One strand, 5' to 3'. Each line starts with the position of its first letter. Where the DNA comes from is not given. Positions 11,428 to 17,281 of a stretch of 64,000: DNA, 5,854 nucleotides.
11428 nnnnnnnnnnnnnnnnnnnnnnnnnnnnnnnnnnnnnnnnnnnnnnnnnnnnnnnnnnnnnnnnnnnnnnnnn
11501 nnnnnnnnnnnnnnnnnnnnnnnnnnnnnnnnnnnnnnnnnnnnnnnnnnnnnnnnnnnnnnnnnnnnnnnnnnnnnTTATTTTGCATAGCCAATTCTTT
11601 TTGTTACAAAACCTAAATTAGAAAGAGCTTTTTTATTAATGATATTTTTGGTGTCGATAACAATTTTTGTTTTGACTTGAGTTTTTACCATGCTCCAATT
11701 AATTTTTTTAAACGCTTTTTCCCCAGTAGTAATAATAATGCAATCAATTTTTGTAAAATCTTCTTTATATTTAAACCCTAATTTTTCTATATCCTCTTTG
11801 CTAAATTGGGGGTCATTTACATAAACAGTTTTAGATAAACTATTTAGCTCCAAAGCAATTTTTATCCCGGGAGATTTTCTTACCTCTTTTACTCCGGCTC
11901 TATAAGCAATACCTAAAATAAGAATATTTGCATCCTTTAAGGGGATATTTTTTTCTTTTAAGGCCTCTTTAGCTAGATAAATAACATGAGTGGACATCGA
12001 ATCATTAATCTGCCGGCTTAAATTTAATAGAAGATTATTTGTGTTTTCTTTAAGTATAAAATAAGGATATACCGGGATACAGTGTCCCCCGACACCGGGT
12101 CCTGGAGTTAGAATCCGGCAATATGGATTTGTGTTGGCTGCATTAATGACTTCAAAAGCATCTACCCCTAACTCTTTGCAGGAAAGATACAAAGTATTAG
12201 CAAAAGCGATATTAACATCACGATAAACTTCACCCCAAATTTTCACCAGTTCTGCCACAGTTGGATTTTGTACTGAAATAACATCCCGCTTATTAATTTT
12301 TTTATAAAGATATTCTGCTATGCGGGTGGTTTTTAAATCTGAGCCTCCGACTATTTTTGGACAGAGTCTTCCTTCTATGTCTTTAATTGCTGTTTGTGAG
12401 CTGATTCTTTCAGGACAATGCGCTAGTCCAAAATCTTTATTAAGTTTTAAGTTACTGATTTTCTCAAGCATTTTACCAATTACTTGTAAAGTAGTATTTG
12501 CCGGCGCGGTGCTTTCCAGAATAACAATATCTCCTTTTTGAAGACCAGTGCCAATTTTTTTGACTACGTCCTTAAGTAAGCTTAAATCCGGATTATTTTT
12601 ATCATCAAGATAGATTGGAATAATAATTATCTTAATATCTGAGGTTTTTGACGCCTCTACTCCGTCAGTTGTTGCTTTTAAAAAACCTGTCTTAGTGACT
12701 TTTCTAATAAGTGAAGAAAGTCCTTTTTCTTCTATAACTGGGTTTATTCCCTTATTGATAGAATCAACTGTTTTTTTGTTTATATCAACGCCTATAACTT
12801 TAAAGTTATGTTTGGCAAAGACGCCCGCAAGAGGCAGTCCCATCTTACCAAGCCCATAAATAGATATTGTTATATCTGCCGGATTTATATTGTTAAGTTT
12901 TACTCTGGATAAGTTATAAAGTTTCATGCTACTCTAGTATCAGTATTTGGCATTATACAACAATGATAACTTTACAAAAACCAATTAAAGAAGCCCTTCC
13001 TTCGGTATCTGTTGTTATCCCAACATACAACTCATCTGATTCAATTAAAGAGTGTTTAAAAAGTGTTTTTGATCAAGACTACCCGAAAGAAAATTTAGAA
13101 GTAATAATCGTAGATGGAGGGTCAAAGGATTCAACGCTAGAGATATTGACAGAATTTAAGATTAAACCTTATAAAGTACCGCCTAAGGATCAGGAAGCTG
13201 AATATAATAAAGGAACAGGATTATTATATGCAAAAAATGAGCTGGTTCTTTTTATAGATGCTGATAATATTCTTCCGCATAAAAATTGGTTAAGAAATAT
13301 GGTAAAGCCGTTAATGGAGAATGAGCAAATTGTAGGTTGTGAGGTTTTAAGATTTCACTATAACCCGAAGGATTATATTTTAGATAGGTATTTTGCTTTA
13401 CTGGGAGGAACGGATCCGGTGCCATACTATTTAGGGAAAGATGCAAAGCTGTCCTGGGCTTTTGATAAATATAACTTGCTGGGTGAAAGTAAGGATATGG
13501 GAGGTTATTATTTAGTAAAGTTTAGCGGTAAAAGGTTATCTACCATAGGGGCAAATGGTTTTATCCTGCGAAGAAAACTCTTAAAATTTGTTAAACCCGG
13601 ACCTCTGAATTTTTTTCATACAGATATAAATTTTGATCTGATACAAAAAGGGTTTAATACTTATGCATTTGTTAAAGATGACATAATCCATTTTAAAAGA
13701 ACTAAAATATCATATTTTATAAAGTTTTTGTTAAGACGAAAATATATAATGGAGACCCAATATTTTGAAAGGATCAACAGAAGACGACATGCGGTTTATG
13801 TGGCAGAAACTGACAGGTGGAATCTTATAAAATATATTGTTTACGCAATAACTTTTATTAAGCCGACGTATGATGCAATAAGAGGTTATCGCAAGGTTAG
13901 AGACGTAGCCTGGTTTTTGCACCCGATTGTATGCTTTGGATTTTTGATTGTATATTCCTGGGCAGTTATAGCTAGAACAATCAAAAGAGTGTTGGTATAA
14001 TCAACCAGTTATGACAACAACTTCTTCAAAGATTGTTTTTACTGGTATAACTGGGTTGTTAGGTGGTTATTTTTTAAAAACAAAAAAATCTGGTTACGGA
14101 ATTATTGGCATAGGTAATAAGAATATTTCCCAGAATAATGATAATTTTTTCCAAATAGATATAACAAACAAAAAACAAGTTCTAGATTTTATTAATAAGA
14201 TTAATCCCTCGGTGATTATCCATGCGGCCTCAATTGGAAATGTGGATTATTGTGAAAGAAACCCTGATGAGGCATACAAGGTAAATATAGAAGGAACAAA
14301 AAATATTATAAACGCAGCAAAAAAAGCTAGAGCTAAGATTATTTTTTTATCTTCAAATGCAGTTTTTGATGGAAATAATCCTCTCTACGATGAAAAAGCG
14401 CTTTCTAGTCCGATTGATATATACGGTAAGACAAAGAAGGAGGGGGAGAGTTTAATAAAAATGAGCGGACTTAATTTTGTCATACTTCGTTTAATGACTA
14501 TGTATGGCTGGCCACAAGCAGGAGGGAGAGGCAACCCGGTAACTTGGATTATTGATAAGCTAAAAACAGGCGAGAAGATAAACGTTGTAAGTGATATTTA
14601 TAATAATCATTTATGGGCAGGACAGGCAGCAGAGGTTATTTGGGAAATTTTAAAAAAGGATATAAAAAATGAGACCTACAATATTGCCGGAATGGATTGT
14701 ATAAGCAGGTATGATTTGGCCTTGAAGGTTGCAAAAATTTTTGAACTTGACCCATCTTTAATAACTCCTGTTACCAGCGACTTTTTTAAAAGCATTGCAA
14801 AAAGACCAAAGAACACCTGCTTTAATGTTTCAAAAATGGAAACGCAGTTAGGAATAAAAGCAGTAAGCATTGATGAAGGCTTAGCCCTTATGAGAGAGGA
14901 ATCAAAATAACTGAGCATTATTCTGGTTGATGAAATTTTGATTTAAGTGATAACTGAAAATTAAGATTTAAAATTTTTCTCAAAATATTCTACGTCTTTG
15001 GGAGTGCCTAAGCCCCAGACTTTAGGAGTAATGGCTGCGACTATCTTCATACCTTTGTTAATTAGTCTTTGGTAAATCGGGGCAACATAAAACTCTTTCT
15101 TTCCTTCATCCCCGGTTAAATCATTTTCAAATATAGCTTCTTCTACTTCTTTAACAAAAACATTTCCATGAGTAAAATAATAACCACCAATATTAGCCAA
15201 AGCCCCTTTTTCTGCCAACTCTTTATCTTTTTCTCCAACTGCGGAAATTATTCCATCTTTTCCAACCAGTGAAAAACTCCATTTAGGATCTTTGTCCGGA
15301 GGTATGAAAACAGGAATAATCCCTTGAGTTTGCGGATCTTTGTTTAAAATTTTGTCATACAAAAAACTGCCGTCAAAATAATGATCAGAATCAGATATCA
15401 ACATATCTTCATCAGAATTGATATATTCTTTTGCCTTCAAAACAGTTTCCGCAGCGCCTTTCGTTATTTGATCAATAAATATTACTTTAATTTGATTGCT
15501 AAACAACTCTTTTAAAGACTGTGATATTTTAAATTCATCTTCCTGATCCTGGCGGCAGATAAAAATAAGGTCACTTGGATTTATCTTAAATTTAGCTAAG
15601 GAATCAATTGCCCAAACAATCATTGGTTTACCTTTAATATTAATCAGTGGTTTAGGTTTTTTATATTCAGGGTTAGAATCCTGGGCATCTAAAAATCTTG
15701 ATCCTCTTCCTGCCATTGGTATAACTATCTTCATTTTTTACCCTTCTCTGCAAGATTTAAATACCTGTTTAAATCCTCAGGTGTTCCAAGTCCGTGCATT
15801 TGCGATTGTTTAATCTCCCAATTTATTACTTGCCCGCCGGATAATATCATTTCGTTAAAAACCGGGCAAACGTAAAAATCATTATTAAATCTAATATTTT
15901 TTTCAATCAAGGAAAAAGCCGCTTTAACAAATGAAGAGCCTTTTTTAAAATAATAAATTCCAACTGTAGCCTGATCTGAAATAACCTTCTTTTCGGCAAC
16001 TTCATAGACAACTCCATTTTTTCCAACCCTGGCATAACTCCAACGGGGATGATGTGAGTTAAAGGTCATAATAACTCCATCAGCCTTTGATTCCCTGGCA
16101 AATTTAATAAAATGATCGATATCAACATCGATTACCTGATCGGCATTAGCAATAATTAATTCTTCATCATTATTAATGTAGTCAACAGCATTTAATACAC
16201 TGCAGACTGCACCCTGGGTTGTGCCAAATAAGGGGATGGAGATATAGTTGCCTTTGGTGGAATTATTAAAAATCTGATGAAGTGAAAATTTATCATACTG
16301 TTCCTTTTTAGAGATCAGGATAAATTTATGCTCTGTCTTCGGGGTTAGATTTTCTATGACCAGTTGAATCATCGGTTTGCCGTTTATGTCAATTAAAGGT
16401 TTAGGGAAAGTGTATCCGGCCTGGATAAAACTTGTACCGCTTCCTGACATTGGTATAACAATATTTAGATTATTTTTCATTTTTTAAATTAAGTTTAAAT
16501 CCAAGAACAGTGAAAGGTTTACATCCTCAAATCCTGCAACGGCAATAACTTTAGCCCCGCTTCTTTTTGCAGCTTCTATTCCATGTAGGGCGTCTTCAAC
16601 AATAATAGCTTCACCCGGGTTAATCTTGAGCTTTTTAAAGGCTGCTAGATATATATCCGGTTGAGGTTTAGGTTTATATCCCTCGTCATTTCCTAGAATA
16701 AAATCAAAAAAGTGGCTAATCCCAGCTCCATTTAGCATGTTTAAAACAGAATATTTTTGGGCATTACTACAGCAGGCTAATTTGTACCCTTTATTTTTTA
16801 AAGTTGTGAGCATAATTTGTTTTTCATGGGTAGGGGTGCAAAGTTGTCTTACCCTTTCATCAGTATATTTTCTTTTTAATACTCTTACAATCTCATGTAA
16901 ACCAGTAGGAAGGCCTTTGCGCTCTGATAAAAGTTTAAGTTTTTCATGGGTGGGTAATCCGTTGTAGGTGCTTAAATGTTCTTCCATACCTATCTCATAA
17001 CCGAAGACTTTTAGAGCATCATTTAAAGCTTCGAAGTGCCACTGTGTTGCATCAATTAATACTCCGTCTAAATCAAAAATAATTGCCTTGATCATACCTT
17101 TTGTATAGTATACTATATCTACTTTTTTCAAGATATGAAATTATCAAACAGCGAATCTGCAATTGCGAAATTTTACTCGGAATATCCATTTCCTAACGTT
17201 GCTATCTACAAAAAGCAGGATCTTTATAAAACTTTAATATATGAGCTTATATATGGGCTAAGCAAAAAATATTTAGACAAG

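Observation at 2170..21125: Two NodU/CmcH-family carbamoyltransferases plus five methyltransferase domains and three acyltransferases: a heavily decorated glycan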

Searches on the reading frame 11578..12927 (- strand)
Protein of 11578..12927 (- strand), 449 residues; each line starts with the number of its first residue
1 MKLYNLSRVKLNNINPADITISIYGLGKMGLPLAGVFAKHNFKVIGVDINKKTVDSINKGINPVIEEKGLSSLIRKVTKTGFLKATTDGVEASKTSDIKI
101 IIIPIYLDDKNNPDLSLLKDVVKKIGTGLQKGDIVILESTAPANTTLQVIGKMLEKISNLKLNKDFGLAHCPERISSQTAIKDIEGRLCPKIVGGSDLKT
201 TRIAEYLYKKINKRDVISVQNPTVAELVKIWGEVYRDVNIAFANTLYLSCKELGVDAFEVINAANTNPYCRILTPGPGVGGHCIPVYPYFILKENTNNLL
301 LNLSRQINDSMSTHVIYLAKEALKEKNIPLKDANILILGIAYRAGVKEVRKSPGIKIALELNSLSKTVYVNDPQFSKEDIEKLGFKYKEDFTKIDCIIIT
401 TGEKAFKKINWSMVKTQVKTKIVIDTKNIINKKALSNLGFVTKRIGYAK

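Call 4: search_protein_families(library=pfam, proteins=[window:11578-12927:-])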
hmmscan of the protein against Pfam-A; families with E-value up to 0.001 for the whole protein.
window:11578-12927:- (449 aa): 6 families
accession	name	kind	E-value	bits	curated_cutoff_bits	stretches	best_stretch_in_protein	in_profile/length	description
PF03721.20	UDPG_MGDP_dh_N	-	3.5e-37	128.2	27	1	20-202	2-181/187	UDP-glucose/GDP-mannose dehydrogenase family, NAD binding domain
PF00984.24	UDPG_MGDP_dh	-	5.2e-20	71.8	25.4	1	224-306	2-90/94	UDP-glucose/GDP-mannose dehydrogenase family, central domain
PF03720.21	UDPG_MGDP_dh_C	-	8.3e-20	71.5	30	1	336-431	1-102/103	UDP-glucose/GDP-mannose dehydrogenase family, UDP binding domain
PF03446.21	NAD_binding_2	-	2.5e-06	28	21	1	21-152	2-106/161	NAD binding domain of 6-phosphogluconate dehydrogenase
PF02737.24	3HCDH_N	-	0.00049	20.5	22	0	21-71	2-52/180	3-hydroxyacyl-CoA dehydrogenase, NAD binding domain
PF02254.24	TrkA_N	-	0.001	19.8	23.8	0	22-65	2-45/116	TrkA-N domain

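Call 43: search_protein_families(library=ncbifam, max_evalue=1e-8, proteins=[window:11578-12927:-])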
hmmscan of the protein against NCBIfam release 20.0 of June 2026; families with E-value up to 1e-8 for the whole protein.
window:11578-12927:- (449 aa): 7 families
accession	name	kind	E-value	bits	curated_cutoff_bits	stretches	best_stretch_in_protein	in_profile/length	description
TIGR03026.1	NDP-sugDHase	subfamily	6.4e-108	361.1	189.8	1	20-428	2-413/413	nucleotide sugar dehydrogenase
NF040825.1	UDPMaNacDH_Arch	equivalog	2.5e-86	290.2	750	1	20-446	2-414/418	UDP-N-acetyl-D-mannosamine dehydrogenase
NF008286.0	PRK11064.1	equivalog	1.1e-77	261.4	459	1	20-430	5-419/420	UDP-N-acetyl-D-mannosamine dehydrogenase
NF011729.0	PRK15182.1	equivalog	4e-43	147.8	592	1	18-427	6-413/425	Vi polysaccharide biosynthesis UDP-N-acetylglucosamine C-6 dehydrogenase TviB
NF041297.1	UDPGDh_AglM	equivalog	4.4e-39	134.6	670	1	20-433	2-420/429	UDP-glucose 6-dehydrogenase AglM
NF047673.2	TeichurnBiosyTuaD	equivalog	8.3e-38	130.6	700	1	21-446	4-430/439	UDP-glucose 6-dehydrogenase TuaD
NF011631.0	PRK15057.1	equivalog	2.6e-12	46.6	757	1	20-326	2-295/388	UDP-glucose 6-dehydrogenase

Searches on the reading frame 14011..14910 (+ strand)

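Call 4: search_protein_families(library=pfam, proteins=[window:14011-14910:+])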
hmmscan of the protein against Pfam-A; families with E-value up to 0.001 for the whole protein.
window:14011-14910:+ (299 aa): 7 families
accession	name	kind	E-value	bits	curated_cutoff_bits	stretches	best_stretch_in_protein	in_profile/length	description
PF04321.23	RmlD_sub_bind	-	4.6e-54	183.9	27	1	7-295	2-282/287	RmlD substrate binding domain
PF01370.27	Epimerase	-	5.1e-31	108.3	20.9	1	8-226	1-240/240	NAD dependent epimerase/dehydratase family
PF16363.11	GDP_Man_Dehyd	-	1.1e-16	61.7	27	1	11-292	3-330/332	GDP-mannose 4,6 dehydratase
PF01073.25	3Beta_HSD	-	1.9e-14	53.8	22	1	40-164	43-181/280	3-beta hydroxysteroid dehydrogenase/isomerase family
PF02719.21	Polysacc_synt_2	-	3.4e-13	49.9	20.2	1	48-151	60-151/293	Polysaccharide biosynthesis protein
PF07993.18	NAD_binding_4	-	2.2e-09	37.3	20.1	1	67-200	90-242/258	Male sterility protein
PF13460.12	NAD_binding_10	-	4.2e-07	30.4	27.2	1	41-168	38-150/184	NAD(P)H-binding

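Call 43: search_protein_families(library=ncbifam, max_evalue=1e-8, proteins=[window:14011-14910:+])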
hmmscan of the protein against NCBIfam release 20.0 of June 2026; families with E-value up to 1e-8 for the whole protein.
window:14011-14910:+ (299 aa): 7 families
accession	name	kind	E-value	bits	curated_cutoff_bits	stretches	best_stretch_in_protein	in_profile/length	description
TIGR01214.1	rmlD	equivalog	6.3e-48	163.3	224.05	1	7-290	1-277/285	dTDP-4-dehydrorhamnose reductase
NF007440.0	PRK09987.1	equivalog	2.1e-20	73.2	308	1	43-291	32-286/299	dTDP-4-dehydrorhamnose reductase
TIGR01179.1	galE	equivalog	5.3e-14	51.8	262.3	1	43-168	48-180/332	UDP-glucose 4-epimerase GalE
TIGR01181.1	dTDP_gluc_dehyt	equivalog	2.2e-13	50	365.1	1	42-291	50-304/321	dTDP-glucose 4,6-dehydratase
TIGR03589.1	PseB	equivalog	4.4e-11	42.3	407.75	1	40-149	51-146/324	UDP-N-acetylglucosamine 4,6-dehydratase (inverting)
NF043036.1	ErythonDh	equivalog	7.8e-09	35.2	325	0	45-150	55-161/321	D-erythronate dehydrogenase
TIGR02622.1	CDP_4_6_dhtase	equivalog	8.4e-09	35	278.45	0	43-142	55-158/352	CDP-glucose 4,6-dehydratase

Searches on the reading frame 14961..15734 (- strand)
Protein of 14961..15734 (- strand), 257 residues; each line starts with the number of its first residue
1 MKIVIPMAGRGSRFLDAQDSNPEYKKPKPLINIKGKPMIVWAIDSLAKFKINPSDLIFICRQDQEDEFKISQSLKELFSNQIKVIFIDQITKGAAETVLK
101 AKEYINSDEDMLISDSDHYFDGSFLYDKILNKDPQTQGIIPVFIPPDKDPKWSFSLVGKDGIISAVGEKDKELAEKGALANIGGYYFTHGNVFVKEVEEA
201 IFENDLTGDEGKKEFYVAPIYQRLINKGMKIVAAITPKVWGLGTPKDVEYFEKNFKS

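Call 4: search_protein_families(library=pfam, proteins=[window:14961-15734:-])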
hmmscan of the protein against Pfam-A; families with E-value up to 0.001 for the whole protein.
window:14961-15734:- (257 aa): 3 families
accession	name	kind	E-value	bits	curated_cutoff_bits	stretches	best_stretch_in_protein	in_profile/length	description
PF00483.29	NTP_transferase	-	5.4e-10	39.7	21.2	1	25-213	19-204/245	Nucleotidyl transferase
PF12804.13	NTP_transf_3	-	2e-05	25.3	27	1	4-120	2-98/160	MobA-like NTP transferase domain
PF01128.25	IspD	-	0.00023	21.5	27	1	2-142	2-127/221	2-C-methyl-D-erythritol 4-phosphate cytidylyltransferase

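Call 43: search_protein_families(library=ncbifam, max_evalue=1e-8, proteins=[window:14961-15734:-])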
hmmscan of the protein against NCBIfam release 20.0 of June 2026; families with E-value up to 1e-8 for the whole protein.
window:14961-15734:- (257 aa): 4 families
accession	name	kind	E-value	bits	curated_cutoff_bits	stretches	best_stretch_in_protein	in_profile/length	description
TIGR03992.1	Arch_glmU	subfamily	4.2e-13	48.9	292.1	1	1-190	1-171/393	bifunctional sugar-1-phosphate nucleotidylyltransferase/acetyltransferase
TIGR01208.1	rmlA_long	equivalog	1.6e-10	40.4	320.25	1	2-238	1-216/353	glucose-1-phosphate thymidylyltransferase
NF010937.0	PRK14357.1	equivalog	3.6e-09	36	658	1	1-225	1-200/448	bifunctional UDP-N-acetylglucosamine diphosphorylase/glucosamine-1-phosphate N-acetyltransferase GlmU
NF041173.1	Sug_nt_acttase_Thmprot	equivalog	8.1e-09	34.9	600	1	1-187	1-168/405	bifunctional sugar-1-phosphate nucleotidylyltransferase/acetyltransferase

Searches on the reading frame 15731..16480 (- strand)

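Call 4: search_protein_families(library=pfam, proteins=[window:15731-16480:-])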
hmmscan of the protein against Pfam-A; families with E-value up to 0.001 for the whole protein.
window:15731-16480:- (249 aa): 2 families
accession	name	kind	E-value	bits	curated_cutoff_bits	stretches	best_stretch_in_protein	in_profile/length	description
PF00483.29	NTP_transferase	-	3.2e-15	56.8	21.2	1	12-182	7-184/245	Nucleotidyl transferase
PF12804.13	NTP_transf_3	-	5e-06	27.2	27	1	23-145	14-128/160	MobA-like NTP transferase domain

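Call 43: search_protein_families(library=ncbifam, max_evalue=1e-8, proteins=[window:15731-16480:-])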
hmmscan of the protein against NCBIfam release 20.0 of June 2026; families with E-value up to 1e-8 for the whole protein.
window:15731-16480:- (249 aa): 4 families
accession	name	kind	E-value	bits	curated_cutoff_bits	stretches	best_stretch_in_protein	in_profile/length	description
TIGR01208.1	rmlA_long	equivalog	1.6e-15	56.9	320.25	1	8-237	3-227/353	glucose-1-phosphate thymidylyltransferase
TIGR03992.1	Arch_glmU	subfamily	1.5e-12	47.2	292.1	1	8-181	4-171/393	bifunctional sugar-1-phosphate nucleotidylyltransferase/acetyltransferase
NF041313.1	UDPGP_AglF_Halo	equivalog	1.1e-09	38.2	400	1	7-222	3-213/234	UTP--glucose-1-phosphate uridylyltransferase AglF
NF049965.1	GlMnHpPGnyltfHddC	equivalog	9.6e-09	35.2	300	0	11-181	7-170/221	D-glycero-D-manno-heptose 1-phosphate guanosyltransferase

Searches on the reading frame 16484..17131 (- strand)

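Call 4: search_protein_families(library=pfam, proteins=[window:16484-17131:-])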
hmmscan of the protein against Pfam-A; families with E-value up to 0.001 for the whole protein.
window:16484-17131:- (215 aa): 3 families
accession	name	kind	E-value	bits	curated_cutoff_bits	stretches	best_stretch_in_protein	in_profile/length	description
PF13419.12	HAD_2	-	1.2e-38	133.5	23.8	1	17-198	1-178/178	Haloacid dehalogenase-like hydrolase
PF00702.32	Hydrolase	-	3e-24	86.9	26.4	1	14-192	1-191/191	haloacid dehalogenase-like hydrolase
PF13242.12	Hydrolase_like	-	3.4e-05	24.1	22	1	155-199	4-49/75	HAD-hyrolase-like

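Call 43: search_protein_families(library=ncbifam, max_evalue=1e-8, proteins=[window:16484-17131:-])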
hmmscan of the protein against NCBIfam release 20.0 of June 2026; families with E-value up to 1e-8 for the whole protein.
window:16484-17131:- (215 aa): 22 families
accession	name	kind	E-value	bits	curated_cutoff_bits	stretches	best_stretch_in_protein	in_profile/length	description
TIGR02009.1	PGMB-YQAB-SF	subfamily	1.1e-30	107.3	153.35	1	14-198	1-186/186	beta-phosphoglucomutase family hydrolase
TIGR01990.1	bPGM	equivalog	4.7e-26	91.9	189.4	1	14-198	1-186/187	beta-phosphoglucomutase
NF009804.0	PRK13288.1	equivalog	5.3e-24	84.9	218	1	13-199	2-182/215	pyrophosphatase PpaX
NF009695.0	PRK13222.1-2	equivalog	1.6e-22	80.1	225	1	14-199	6-194/226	phosphoglycolate phosphatase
TIGR02253.1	CTE7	subfamily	1.3e-20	74.2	169.75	1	13-197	1-193/221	TIGR02253 family HAD-type hydrolase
NF046057.1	bifunc_MtlD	equivalog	6.1e-20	71.2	800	1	10-199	3-192/683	bifunctional mannitol-1-phosphate dehydrogenase/phosphatase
NF008087.0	PRK10826.1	equivalog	1.9e-18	66.9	191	1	10-202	3-195/222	hexitol phosphatase HxpB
TIGR01449.2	PGP_bact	equivalog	2.1e-18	66.6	180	1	17-198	1-184/213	phosphoglycolate phosphatase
NF053653.1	InDiPhoBT2121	equivalog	6.8e-17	61.8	245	1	14-199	1-187/216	inorganic diphosphatase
TIGR01454.1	AHBA_synth_RP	hypoth_equivalog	3.2e-16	59.6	246.65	1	17-198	1-174/205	AHBA synthesis associated protein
NF008000.0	PRK10725.1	equivalog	4.6e-16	59.5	215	1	15-198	6-185/188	fructose-1-phosphate/6-phosphogluconate phosphatase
TIGR01509.1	HAD-SF-IA-v3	subfamily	9.1e-16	58.4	29.4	1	137-198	95-154/154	HAD-IA family hydrolase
NF009697.0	PRK13222.1-4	equivalog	1.8e-15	56.9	327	1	13-198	6-193/232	phosphoglycolate phosphatase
NF009694.0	PRK13222.1-1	equivalog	1.8e-14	53.6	415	1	81-197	93-209/252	phosphoglycolate phosphatase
TIGR01428.1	HAD_type_II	equivalog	1.7e-13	51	125.4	1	102-198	93-190/197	haloacid dehalogenase type II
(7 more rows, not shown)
